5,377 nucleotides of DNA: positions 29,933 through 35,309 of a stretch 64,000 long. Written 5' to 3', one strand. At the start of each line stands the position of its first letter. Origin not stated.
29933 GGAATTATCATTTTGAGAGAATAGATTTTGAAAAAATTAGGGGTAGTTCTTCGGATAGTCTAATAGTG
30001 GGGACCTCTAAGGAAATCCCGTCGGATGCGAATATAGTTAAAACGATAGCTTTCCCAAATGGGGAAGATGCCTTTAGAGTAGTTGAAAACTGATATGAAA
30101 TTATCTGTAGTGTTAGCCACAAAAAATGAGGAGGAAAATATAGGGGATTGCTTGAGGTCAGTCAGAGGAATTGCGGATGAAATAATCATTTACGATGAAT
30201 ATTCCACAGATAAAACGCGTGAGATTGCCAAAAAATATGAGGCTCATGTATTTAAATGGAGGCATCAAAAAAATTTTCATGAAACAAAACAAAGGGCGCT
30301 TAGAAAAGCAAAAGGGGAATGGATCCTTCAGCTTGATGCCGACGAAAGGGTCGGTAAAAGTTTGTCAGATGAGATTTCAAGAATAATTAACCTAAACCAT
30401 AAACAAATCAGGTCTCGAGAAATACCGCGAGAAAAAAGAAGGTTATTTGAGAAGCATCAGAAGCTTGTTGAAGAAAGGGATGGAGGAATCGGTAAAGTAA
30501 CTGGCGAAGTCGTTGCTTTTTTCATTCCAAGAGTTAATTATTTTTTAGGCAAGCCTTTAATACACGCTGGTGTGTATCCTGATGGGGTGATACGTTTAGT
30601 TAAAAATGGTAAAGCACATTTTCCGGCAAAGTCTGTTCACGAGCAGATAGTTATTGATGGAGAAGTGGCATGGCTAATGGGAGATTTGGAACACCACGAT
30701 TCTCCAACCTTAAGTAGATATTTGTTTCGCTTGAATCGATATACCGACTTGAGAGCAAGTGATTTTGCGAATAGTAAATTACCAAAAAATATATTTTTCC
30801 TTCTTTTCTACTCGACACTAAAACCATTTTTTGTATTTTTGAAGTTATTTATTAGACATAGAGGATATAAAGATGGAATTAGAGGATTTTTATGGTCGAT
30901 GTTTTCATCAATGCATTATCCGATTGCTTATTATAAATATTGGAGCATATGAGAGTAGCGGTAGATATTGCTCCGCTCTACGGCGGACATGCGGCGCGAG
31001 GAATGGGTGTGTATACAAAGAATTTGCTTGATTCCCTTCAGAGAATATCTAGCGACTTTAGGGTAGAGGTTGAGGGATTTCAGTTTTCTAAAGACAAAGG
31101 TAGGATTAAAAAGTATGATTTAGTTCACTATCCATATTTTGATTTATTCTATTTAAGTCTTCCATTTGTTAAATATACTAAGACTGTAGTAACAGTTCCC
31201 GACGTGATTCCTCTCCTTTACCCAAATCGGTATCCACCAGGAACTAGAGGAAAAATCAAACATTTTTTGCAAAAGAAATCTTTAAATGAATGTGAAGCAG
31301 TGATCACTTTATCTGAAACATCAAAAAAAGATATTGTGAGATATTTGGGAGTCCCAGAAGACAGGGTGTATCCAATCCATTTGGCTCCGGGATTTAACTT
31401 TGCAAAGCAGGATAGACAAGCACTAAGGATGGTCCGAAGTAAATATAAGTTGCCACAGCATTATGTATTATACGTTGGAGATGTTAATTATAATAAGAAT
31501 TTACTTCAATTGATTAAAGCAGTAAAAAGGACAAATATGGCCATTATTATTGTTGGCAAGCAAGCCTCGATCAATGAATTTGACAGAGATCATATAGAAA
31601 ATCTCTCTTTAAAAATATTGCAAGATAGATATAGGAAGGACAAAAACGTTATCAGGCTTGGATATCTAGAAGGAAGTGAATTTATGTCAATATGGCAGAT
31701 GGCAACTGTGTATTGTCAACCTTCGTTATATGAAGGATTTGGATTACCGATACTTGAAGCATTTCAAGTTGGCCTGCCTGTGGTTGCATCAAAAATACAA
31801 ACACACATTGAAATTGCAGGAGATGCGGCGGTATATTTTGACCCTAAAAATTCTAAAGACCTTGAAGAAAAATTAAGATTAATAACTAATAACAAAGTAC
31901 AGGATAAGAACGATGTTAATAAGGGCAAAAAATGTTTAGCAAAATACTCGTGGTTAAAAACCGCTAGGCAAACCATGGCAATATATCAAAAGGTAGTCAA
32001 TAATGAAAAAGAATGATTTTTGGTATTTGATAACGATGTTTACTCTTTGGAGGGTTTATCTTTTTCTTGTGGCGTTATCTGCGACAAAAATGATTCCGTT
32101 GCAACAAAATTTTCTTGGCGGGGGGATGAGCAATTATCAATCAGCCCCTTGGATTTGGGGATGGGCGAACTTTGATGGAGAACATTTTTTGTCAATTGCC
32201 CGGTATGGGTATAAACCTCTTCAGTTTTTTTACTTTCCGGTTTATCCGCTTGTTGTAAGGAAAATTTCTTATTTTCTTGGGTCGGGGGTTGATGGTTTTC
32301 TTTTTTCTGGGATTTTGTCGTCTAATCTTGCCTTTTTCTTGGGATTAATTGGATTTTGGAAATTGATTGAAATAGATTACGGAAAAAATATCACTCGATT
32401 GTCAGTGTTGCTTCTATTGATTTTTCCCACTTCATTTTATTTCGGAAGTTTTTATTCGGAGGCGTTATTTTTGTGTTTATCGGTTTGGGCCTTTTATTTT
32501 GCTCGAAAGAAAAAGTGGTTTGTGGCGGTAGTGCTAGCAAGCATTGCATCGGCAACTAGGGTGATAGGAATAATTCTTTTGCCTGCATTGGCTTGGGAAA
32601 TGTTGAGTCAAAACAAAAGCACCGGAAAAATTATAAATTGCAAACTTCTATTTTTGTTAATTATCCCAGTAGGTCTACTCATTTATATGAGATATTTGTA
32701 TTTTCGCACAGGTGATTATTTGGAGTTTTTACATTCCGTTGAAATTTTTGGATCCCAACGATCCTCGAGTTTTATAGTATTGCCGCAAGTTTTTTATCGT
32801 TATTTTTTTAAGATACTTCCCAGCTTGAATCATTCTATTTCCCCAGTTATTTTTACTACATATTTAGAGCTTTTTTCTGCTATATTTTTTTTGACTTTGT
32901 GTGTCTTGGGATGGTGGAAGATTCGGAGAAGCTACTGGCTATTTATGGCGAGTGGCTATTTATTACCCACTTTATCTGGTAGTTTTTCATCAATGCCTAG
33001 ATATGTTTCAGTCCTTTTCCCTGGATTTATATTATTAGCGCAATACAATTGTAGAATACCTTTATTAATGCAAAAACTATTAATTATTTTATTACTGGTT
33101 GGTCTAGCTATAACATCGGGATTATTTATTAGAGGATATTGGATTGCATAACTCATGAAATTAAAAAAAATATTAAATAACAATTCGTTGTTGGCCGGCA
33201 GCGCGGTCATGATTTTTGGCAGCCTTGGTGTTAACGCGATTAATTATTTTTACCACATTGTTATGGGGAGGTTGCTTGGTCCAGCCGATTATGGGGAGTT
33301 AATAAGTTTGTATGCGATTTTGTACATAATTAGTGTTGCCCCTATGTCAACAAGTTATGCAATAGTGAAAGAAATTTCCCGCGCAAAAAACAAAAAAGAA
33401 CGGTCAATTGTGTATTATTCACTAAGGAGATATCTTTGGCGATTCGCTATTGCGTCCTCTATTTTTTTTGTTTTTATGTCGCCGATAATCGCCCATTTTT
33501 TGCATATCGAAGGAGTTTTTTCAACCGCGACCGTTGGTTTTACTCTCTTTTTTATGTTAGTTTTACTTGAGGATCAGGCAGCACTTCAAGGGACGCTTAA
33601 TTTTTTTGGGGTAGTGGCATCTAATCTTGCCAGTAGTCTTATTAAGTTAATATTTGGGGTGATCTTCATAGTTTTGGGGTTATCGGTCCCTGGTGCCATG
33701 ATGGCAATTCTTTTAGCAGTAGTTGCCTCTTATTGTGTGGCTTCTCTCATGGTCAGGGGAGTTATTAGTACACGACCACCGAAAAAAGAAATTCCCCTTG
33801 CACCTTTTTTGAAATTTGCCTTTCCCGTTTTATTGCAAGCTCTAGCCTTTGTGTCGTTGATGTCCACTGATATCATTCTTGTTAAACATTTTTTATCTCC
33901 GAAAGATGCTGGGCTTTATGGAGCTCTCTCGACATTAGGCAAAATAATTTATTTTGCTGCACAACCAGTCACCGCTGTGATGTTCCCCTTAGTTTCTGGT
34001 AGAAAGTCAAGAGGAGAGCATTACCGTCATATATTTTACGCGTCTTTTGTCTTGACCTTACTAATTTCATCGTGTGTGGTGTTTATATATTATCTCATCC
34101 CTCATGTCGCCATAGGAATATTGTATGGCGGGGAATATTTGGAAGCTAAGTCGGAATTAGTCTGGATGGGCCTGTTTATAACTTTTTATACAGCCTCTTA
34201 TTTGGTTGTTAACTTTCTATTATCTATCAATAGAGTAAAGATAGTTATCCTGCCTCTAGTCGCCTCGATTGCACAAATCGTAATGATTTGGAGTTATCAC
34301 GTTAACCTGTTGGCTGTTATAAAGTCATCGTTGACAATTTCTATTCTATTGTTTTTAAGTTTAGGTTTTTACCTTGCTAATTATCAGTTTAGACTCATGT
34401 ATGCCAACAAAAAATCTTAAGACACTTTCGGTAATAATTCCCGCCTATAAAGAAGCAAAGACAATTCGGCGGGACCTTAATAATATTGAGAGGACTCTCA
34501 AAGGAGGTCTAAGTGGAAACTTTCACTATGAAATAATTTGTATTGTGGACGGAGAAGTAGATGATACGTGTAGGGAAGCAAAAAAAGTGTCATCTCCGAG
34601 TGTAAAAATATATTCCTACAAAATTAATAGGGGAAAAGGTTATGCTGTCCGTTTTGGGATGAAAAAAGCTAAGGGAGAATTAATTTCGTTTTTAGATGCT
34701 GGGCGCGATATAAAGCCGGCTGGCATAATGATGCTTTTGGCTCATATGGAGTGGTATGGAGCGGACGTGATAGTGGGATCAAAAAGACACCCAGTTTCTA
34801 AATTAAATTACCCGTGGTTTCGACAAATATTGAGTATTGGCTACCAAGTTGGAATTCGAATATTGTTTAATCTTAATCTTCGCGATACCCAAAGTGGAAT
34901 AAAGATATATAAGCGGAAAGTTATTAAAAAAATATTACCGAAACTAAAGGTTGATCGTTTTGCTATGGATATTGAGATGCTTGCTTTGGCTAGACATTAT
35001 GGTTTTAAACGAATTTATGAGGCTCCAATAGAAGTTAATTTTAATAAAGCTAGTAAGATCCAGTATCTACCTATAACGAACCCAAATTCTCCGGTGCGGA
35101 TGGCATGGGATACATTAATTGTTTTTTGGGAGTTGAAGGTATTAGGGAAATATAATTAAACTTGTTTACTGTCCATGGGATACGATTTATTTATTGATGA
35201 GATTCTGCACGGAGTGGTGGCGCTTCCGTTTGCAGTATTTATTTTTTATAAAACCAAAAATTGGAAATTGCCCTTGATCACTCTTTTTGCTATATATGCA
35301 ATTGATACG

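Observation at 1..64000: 64 kb glycosylation supercluster with at least 16 GT-C membrane transferases and at least 4 polyprenol-P-sugar synthases: a candidate ALG-like extracytoplasmic assembly line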

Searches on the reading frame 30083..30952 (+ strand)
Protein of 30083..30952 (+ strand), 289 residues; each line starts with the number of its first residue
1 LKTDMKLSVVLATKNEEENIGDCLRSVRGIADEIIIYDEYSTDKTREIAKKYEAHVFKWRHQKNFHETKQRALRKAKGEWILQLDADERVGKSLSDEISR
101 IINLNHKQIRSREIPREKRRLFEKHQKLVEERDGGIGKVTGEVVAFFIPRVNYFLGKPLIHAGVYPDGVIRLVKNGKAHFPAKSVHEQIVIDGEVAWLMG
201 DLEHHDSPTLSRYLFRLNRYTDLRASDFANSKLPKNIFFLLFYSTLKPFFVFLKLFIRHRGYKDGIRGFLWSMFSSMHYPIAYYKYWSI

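Call 6: search_protein_families(library=pfam, proteins=[window:30083-30952:+], max_evalue=0.001)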
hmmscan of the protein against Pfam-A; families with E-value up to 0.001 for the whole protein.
window:30083-30952:+ (289 aa): 2 families
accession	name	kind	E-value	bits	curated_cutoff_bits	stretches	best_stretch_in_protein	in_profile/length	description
PF00535.33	Glycos_transf_2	-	6.4e-18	65.7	23.3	1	8-90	1-91/168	Glycosyl transferase family 2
PF13704.12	Glyco_tranf_2_4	-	6.7e-08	33.4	27.5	1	14-88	1-82/98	Glycosyl transferase family 2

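Call 14: search_protein_families(library=ncbifam, proteins=[window:30083-30952:+], max_evalue=0.001)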
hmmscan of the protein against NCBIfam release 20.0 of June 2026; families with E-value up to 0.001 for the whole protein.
window:30083-30952:+ (289 aa): 11 families
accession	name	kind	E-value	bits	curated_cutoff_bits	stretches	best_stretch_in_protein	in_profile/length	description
TIGR04283.1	glyco_like_mftF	equivalog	3e-12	46.6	182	1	7-108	1-103/221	TIGR04283 family arsenosugar biosynthesis glycosyltransferase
TIGR04195.1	S_glycosyl_SunS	equivalog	1.2e-09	37.5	350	1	11-102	63-155/421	SunS family peptide S-glycosyltransferase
NF010496.0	PRK13915.1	equivalog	7.6e-09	35.1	262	1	2-82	28-121/307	glucosyl-3-phosphoglycerate synthase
NF007482.0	PRK10073.1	equivalog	2.1e-08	33.5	423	1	2-101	3-109/334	glycosyltransferase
NF038302.1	EPS_HpsE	equivalog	1.1e-05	24.6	300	1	6-88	2-97/307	hormogonium polysaccharide biosynthesis glycosyltransferase HpsE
NF047683.1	TeichurnBiosyTuaG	equivalog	1.5e-05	24.7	400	1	3-90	4-99/252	teichuronic acid biosynthesis protein TuaG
TIGR04182.1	glyco_TIGR04182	equivalog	2e-05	24.1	325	1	8-88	3-83/293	S-layer glycoprotein N-glycosyltransferase AglJ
NF050050.1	ProtGlycPglI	equivalog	2.1e-05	24.1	500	1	6-92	3-98/306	GalNAc(5)-diNAcBac-PP-undecaprenol beta-1,3-glucosyltransferase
NF041875.1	EPS_EpsD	equivalog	0.0002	20.8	370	1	7-94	1-96/325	exopolysaccharide biosynthesis glycosyltransferase EpsD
NF053739.1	GlytfEpsEBac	equivalog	0.00024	20.2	450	1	6-88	2-93/265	glycosyltransferase EpsE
NF045692.1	OglycostaseCruG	equivalog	0.0004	19.4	600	0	6-61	42-100/386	2'-O-glycosyltransferase CruG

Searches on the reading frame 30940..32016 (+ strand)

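Call 6: search_protein_families(library=pfam, proteins=[window:30940-32016:+], max_evalue=0.001)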
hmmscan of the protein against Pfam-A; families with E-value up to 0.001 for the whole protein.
window:30940-32016:+ (358 aa): 4 families
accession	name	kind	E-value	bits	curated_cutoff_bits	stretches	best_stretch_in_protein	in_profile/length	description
PF00534.26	Glycos_transf_1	-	4.9e-25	88.5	26.4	1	172-324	14-164/172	Glycosyl transferases group 1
PF13692.12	Glyco_trans_1_4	-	2.7e-18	67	27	1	174-315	2-139/142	Glycosyl transferases group 1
PF13439.12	Glyco_transf_4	-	2.6e-08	34.5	28.5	1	55-147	67-163/170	Glycosyltransferase Family 4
PF20706.3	GT4-conflict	-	1.5e-05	24.6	26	1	101-285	130-312/385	Family 4 Glycosyltransferase in conflict systems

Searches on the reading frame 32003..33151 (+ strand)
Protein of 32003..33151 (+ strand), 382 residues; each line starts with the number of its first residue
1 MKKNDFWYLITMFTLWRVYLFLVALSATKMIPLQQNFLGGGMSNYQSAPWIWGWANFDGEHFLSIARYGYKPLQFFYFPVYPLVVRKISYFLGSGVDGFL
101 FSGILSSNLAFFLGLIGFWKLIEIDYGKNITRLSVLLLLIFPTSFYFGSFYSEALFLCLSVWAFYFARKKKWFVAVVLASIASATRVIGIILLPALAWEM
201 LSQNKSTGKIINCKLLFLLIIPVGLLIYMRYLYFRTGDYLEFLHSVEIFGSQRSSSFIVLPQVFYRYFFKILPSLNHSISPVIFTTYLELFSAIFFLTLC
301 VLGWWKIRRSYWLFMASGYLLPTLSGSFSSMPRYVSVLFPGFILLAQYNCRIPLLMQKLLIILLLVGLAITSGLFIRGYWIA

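Call 6: search_protein_families(library=pfam, proteins=[window:32003-33151:+], max_evalue=0.001)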
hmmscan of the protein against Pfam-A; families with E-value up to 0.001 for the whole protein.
window:32003-33151:+ (382 aa): 0 families

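Call 10: search_protein_families(library=pfam, proteins=[window:32003-33151:+], max_evalue=5)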
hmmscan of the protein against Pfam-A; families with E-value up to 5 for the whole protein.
window:32003-33151:+ (382 aa): 0 families

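Call 15: search_protein_families(library=ncbifam, proteins=[window:32003-33151:+], max_evalue=0.1)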
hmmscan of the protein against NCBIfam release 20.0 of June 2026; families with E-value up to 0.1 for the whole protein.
window:32003-33151:+ (382 aa): 1 family
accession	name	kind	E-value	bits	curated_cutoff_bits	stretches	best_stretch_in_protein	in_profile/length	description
NF046093.1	AZOBR_p60025_fam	subfamily_domain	0.00033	19.9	150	1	90-223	102-231/232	AZOBR_p60025 family cell surface glycopolymer formation protein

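Call 37: search_solved_structures(query=window:32003-33151:+, max_evalue=10)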
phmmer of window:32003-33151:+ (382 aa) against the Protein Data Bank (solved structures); distinct sequences matched with E-value up to 10: 1.
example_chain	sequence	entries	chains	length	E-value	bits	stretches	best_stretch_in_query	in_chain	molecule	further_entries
5iww_D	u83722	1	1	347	0.89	12.2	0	64-119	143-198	PLS9-PPR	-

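Call 65: search_protein_representatives(protein=window:32003-33151:+)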
Query: 382 residues. Proteins with E-value up to 0.001 (for the whole library): 9960; up to 1e-10: 4812; up to 1e-30: 481. The best 150 are listed.
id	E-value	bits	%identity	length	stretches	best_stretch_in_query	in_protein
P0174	1.2e-110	387.1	53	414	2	8-303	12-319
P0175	1.0e-107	377.5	52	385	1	11-381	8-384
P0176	1.1e-99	351.0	49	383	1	6-381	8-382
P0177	7.9e-93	328.4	45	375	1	9-381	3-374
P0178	3.2e-92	326.5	48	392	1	10-381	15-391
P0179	4.1e-91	322.8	45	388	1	6-382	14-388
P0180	9.1e-91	321.7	45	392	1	3-381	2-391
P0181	2.0e-86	307.4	42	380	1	8-382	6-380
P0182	3.0e-85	303.5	42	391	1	6-382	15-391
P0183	5.5e-85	302.6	48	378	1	7-382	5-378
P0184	8.4e-85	302.0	44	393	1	2-381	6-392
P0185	9.3e-85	301.9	47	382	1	8-381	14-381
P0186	1.1e-84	301.7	46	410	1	2-367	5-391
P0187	1.6e-84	301.1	43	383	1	11-382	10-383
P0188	4.9e-83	296.2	41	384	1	1-381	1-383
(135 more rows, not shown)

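Call 67: search_protein_families(library=pfam, alignment_id=A5, max_evalue=0.01)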
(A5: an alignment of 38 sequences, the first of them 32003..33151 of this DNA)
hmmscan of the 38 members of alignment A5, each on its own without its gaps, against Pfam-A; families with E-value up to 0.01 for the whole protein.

A. member 1, window:32003-33151:+ (382 aa): 0 families

B. families by the number of members that match (of 38 scanned): 6 families
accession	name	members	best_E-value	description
PF04188.19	Mannosyl_trans2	18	1.5e-12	Mannosyltransferase (PIG-V)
PF13231.12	PMT_2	4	0.0002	Dolichyl-phosphate-mannose-protein mannosyltransferase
PF09594.16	GT87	2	0.0001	Glycosyltransferase family 87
PF04922.18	DIE2_ALG10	1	0.00047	DIE2/ALG10 family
PF19085.6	Choline_bind_2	1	0.003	Choline-binding repeat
PF18916.5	Lycopene_cyc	1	0.0031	Lycopene cyclase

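Call 68: search_solved_structures(query=A5, max_evalue=10)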
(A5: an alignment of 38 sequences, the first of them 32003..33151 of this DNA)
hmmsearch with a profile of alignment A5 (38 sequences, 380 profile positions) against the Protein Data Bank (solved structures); distinct sequences matched with E-value up to 10: 0.

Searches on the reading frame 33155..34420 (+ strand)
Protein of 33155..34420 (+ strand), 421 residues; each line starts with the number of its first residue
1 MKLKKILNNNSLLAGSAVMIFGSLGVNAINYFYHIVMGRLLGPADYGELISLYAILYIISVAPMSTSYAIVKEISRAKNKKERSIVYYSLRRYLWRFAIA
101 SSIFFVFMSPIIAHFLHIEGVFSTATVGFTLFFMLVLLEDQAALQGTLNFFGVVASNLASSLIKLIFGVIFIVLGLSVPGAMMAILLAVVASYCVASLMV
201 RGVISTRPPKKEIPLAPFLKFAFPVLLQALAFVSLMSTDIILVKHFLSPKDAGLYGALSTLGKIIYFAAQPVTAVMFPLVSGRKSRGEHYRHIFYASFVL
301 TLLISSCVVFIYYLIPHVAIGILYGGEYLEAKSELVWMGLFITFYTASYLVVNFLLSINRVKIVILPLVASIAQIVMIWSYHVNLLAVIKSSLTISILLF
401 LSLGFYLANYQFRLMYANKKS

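Call 6: search_protein_families(library=pfam, proteins=[window:33155-34420:+], max_evalue=0.001)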
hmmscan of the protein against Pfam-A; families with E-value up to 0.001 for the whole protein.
window:33155-34420:+ (421 aa): 2 families
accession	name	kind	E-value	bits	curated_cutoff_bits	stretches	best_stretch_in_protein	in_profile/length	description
PF13440.11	Polysacc_synt_3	-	1.3e-17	64.5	23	1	36-331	1-291/293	Polysaccharide biosynthesis protein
PF01943.22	Polysacc_synt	-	8.5e-10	38.9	28.2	1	12-281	1-271/274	Polysaccharide biosynthesis protein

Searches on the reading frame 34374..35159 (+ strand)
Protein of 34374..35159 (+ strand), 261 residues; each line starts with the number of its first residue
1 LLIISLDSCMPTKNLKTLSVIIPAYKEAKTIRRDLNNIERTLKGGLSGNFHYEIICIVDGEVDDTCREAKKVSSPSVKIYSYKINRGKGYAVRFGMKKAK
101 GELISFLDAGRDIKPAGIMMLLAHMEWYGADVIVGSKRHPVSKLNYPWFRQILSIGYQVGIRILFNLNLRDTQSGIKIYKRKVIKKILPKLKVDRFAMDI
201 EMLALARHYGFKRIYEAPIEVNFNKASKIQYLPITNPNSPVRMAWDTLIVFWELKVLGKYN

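Call 6: search_protein_families(library=pfam, proteins=[window:34374-35159:+], max_evalue=0.001)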
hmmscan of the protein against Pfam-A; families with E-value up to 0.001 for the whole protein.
window:34374-35159:+ (261 aa): 1 family
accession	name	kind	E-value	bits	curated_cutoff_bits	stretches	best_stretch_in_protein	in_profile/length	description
PF00535.33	Glycos_transf_2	-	5.7e-22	78.9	23.3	1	19-187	1-167/168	Glycosyl transferase family 2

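Call 14: search_protein_families(library=ncbifam, proteins=[window:34374-35159:+], max_evalue=0.001)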
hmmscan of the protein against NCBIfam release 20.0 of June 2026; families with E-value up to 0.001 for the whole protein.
window:34374-35159:+ (261 aa): 13 families
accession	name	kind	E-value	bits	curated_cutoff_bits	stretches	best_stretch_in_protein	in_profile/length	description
NF047588.1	GlcsyltransPgfSStrep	equivalog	1.5e-13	50.6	500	1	18-198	3-178/308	glycosyltransferase PgfS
NF058614.1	PPMAGASynPpgS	equivalog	7.4e-13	48.4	370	1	20-235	4-210/226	polyprenyl-phospho-N-acetylgalactosaminyl synthase PpgS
TIGR03937.1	PgaC_IcaA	equivalog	3.8e-10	39.3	422.3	1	10-126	39-151/407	poly-beta-1,6-N-acetyl-D-glucosamine synthase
NF007986.1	PRK10714.1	equivalog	6.1e-10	38.6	529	1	13-189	3-174/316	undecaprenyl-phosphate 4-deoxy-4-formamido-L-arabinose transferase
TIGR04182.1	glyco_TIGR04182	equivalog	8.1e-09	35.3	325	1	19-220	3-189/293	S-layer glycoprotein N-glycosyltransferase AglJ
TIGR04283.1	glyco_like_mftF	equivalog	1e-08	35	182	1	18-112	1-84/221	TIGR04283 family arsenosugar biosynthesis glycosyltransferase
NF010496.0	PRK13915.1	equivalog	2.4e-08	33.4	262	1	9-121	24-138/307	glucosyl-3-phosphoglycerate synthase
NF041875.1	EPS_EpsD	equivalog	2.9e-07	30.2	370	1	18-150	1-129/325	exopolysaccharide biosynthesis glycosyltransferase EpsD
NF007482.0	PRK10073.1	equivalog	2.9e-06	26.5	423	1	15-122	5-107/334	glycosyltransferase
NF041391.1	DPhHxTase_Halo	equivalog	6e-06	25.4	375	1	24-190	3-156/213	dolichyl-phosphate hexose transferase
NF038302.1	EPS_HpsE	equivalog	6.4e-06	25.4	300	1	18-109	3-95/307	hormogonium polysaccharide biosynthesis glycosyltransferase HpsE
NF047683.1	TeichurnBiosyTuaG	equivalog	1.4e-05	24.9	400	1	15-119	5-105/252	teichuronic acid biosynthesis protein TuaG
TIGR03965.1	mycofact_glyco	equivalog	0.00033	19.6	280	1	11-125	69-179/467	mycofactocin biosynthesis glycosyltransferase MftF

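Call 60: search_solved_structures(query=window:34374-35159:+, max_evalue=0.001)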
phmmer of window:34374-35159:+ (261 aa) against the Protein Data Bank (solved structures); distinct sequences matched with E-value up to 0.001: 9.
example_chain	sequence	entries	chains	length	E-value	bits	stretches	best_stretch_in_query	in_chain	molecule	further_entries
5mlz_A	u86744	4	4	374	3.5e-12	49.8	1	17-201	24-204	Dolichol monophosphate mannose synthase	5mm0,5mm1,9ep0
5eke_A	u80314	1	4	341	1.1e-06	31.8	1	17-190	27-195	Uncharacterized glycosyltransferase sll0501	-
5ekp_C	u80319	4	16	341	1.2e-06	31.8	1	17-190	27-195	Uncharacterized glycosyltransferase sll0501 | Glycosyltransferase sll0501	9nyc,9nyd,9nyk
9nye_A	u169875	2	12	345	1.2e-06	31.7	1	17-190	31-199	Glycosyltransferase sll0501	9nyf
9hwj_A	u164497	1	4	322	3.3e-06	30.3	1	15-185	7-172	Undecaprenyl-phosphate 4-deoxy-4-formamido-L-arabinose transferase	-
6h1j_A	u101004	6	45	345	4e-06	30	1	8-227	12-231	Probable ss-1,3-N-acetylglucosaminyltransferase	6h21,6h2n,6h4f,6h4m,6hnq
8vxh_A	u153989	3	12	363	7.1e-05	25.9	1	14-138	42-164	Undecaprenyl-phosphate 4-deoxy-4-formamido-L-arabinose transferase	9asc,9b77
9bhc_C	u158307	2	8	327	7.9e-05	25.8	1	15-138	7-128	Undecaprenyl-phosphate 4-deoxy-4-formamido-L-arabinose transferase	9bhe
6p61_A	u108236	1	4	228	0.00014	24.9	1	13-113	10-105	Glycosyltransferase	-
